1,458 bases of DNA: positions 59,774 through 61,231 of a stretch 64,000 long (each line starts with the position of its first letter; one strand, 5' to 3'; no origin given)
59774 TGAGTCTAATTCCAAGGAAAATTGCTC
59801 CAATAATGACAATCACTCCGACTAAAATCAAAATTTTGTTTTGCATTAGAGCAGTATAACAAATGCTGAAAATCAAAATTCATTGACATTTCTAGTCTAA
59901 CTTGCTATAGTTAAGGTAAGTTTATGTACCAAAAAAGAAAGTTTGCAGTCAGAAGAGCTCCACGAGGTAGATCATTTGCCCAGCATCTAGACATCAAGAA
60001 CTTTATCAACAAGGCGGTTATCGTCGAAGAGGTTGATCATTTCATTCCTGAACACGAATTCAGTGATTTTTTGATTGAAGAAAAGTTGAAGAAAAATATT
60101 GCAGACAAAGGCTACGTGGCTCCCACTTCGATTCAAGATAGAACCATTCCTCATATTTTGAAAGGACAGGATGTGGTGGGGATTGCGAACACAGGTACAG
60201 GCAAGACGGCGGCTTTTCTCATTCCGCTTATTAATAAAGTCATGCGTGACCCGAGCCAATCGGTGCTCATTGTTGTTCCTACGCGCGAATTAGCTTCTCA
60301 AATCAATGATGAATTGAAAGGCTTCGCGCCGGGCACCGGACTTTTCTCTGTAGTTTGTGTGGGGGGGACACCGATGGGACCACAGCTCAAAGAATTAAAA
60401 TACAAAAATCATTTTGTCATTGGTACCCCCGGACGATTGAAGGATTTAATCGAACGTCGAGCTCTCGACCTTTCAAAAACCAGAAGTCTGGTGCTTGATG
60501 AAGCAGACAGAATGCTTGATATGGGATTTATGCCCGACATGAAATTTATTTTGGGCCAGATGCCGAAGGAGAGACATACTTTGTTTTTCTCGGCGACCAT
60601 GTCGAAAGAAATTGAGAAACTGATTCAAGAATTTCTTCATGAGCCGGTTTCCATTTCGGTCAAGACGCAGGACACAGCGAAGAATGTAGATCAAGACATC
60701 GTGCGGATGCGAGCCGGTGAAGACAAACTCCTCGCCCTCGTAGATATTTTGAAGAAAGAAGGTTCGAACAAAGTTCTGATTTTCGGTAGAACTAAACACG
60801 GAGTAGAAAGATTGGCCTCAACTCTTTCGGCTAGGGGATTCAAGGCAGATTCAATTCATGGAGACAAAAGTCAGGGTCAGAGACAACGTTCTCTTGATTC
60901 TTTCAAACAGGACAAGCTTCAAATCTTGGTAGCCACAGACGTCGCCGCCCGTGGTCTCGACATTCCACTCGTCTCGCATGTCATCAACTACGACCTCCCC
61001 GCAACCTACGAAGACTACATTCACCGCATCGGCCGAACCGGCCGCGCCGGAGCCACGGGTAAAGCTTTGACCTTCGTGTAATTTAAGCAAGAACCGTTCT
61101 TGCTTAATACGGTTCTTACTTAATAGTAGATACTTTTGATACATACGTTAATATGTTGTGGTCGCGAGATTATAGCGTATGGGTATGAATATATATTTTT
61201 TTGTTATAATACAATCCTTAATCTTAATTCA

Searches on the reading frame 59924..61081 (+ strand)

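Call 30: search_protein_families(library=pfam, proteins=[window:59924-61081:+], max_evalue=0.001)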
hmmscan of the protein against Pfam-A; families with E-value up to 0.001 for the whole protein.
window:59924-61081:+ (385 aa): 3 families
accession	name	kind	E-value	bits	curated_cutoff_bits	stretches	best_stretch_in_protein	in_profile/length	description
PF00270.35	DEAD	-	2.8e-49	167.5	26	1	68-232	1-166/167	DEAD/DEAH box helicase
PF00271.37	Helicase_C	-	8.1e-35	119.9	23.5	1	268-376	2-110/110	Helicase conserved C-terminal domain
PF04851.21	ResIII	-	2.3e-09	37.8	22.5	1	87-227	29-163/164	Type III restriction enzyme, res subunit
